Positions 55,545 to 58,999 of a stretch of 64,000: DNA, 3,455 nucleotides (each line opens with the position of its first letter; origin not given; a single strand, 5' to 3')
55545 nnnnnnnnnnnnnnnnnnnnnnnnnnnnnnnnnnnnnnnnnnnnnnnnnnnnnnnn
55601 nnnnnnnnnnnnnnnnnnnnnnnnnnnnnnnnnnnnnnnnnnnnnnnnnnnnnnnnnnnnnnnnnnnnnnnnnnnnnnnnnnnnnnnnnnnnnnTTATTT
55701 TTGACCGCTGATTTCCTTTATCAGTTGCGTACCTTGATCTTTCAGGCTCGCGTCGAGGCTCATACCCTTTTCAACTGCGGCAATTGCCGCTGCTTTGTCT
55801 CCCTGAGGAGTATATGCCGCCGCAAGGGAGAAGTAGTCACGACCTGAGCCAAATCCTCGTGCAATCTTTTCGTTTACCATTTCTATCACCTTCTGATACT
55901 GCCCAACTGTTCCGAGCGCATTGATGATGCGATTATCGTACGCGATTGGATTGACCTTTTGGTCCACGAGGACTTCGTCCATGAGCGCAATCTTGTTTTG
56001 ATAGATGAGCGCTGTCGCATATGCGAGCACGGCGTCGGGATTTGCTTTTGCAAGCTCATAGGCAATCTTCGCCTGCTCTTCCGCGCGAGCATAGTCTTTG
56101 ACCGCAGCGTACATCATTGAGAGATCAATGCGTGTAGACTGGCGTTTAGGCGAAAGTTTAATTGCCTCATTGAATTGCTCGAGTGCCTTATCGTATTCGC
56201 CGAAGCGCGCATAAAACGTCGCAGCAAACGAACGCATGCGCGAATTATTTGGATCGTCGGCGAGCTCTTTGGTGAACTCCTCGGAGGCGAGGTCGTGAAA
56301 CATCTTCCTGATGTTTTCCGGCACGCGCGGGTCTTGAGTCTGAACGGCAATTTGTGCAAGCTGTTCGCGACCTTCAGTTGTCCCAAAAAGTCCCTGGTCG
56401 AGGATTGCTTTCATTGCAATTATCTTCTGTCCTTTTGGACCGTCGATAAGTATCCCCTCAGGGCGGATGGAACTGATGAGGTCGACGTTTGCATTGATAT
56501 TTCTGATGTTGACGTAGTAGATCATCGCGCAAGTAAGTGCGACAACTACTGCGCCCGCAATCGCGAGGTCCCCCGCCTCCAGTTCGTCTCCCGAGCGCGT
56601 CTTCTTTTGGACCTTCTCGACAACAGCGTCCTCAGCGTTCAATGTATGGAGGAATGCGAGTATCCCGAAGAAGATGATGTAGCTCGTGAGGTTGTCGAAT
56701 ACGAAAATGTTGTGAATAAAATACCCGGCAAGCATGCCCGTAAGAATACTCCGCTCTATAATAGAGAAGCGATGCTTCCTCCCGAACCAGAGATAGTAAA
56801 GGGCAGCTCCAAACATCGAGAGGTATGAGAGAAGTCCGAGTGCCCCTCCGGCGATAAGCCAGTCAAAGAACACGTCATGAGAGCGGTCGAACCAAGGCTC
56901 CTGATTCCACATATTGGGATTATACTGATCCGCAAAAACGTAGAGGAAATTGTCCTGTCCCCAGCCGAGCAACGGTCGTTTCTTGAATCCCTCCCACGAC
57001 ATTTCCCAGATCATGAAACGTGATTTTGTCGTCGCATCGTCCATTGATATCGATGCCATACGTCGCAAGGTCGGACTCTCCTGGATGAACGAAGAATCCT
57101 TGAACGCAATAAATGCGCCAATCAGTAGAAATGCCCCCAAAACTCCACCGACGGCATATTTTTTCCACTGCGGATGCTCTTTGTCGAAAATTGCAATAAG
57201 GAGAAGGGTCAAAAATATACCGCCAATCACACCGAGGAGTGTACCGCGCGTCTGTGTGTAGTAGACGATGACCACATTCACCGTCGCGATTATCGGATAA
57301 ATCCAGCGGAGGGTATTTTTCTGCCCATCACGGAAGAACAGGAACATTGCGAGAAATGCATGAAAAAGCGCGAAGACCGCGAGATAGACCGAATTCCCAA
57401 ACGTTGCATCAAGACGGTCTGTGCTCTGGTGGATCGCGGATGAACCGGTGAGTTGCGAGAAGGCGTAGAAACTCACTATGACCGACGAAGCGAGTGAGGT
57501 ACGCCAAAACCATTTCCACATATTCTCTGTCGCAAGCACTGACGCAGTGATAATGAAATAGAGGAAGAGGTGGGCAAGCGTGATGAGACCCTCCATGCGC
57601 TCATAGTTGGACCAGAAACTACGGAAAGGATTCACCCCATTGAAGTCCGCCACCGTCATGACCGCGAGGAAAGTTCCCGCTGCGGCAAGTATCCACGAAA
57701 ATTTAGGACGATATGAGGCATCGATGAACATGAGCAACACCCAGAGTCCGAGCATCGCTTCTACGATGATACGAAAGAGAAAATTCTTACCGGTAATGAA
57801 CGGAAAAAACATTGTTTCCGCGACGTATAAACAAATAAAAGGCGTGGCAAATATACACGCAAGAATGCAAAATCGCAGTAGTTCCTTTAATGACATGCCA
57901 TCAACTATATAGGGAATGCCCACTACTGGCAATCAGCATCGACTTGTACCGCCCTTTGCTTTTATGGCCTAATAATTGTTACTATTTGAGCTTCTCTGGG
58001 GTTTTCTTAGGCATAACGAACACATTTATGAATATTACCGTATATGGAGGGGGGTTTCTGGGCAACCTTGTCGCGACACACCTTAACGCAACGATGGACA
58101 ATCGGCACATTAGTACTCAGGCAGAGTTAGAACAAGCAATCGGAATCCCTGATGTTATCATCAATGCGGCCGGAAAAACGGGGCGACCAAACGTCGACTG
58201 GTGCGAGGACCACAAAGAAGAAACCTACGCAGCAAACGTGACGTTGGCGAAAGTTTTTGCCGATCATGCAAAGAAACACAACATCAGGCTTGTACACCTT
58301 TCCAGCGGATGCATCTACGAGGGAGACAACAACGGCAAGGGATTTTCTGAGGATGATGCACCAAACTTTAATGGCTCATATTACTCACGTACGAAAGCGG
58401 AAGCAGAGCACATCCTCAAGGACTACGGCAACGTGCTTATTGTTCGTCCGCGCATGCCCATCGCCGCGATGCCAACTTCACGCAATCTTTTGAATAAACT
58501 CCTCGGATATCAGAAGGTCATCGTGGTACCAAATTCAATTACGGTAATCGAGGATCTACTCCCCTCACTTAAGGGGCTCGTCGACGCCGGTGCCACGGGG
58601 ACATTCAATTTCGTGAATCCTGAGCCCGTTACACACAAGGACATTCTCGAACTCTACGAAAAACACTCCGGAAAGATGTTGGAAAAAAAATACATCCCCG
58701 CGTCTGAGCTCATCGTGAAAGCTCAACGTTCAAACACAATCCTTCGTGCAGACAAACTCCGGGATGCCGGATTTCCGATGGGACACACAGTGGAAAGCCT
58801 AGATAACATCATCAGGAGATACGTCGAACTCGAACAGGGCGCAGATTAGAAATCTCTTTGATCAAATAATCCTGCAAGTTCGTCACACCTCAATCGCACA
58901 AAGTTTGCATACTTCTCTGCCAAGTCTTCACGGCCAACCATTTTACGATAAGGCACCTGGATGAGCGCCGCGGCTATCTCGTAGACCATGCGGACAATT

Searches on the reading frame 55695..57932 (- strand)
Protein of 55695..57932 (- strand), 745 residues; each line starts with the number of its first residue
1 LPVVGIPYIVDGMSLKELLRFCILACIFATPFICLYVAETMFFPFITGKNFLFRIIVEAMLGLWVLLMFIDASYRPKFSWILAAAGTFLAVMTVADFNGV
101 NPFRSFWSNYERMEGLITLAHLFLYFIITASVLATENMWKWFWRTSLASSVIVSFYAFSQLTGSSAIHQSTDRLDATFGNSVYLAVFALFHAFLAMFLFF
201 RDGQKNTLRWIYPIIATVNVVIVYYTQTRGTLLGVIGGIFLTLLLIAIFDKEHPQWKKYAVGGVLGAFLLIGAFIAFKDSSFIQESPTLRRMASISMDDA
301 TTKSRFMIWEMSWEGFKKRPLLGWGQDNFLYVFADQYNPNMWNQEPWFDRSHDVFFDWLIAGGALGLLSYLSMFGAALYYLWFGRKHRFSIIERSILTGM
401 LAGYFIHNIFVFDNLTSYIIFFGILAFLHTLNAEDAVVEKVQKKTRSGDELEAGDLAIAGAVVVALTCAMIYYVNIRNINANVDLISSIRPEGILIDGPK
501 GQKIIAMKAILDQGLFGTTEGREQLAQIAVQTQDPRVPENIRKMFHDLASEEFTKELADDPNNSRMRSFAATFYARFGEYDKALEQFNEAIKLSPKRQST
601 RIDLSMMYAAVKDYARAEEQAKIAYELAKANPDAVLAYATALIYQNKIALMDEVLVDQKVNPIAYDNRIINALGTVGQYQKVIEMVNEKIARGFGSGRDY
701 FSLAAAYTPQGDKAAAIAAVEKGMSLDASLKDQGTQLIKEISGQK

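Call 11: search_protein_families(library=pfam, proteins=[window:55695-57932:-], max_evalue=0.001)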
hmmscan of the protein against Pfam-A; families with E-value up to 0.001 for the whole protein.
window:55695-57932:- (745 aa): 6 families
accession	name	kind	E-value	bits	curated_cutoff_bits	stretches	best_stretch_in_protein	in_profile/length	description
PF04932.20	Wzy_C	-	3.9e-18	66.1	31.7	1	219-371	6-149/149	O-Antigen ligase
PF13428.12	TPR_14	-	2.6e-06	28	23.5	0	570-601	7-38/44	Tetratricopeptide repeat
PF13424.12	TPR_12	-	8.2e-06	26.4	30.1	0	569-629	8-76/77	Tetratricopeptide repeat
PF13181.12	TPR_8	-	1.1e-05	25.6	25.7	0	571-596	8-33/34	Tetratricopeptide repeat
PF07719.23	TPR_2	-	0.00024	21.4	27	0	574-596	11-33/34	Tetratricopeptide repeat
PF14559.12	TPR_19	-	0.00074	20.2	25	0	551-596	12-57/68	Tetratricopeptide repeat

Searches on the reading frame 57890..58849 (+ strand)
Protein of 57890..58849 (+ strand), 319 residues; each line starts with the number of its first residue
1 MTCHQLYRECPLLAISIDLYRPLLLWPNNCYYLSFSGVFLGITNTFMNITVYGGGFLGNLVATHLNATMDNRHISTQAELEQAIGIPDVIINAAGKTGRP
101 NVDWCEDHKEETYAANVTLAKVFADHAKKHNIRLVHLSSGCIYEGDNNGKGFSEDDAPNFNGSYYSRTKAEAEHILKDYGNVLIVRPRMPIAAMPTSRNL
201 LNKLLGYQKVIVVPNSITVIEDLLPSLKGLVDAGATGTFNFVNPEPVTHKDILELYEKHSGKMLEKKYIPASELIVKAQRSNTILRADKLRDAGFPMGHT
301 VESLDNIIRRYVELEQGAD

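Call 11: search_protein_families(library=pfam, proteins=[window:57890-58849:+], max_evalue=0.001)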
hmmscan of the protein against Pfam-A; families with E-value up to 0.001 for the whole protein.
window:57890-58849:+ (319 aa): 3 families
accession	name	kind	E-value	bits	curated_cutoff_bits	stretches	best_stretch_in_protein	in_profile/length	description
PF04321.23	RmlD_sub_bind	-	9.6e-16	58.1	27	1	74-186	37-147/287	RmlD substrate binding domain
PF01370.27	Epimerase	-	8.4e-13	48.7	20.9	1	68-180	44-157/240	NAD dependent epimerase/dehydratase family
PF13460.12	NAD_binding_10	-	0.00043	20.6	27.2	1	73-188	47-144/184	NAD(P)H-binding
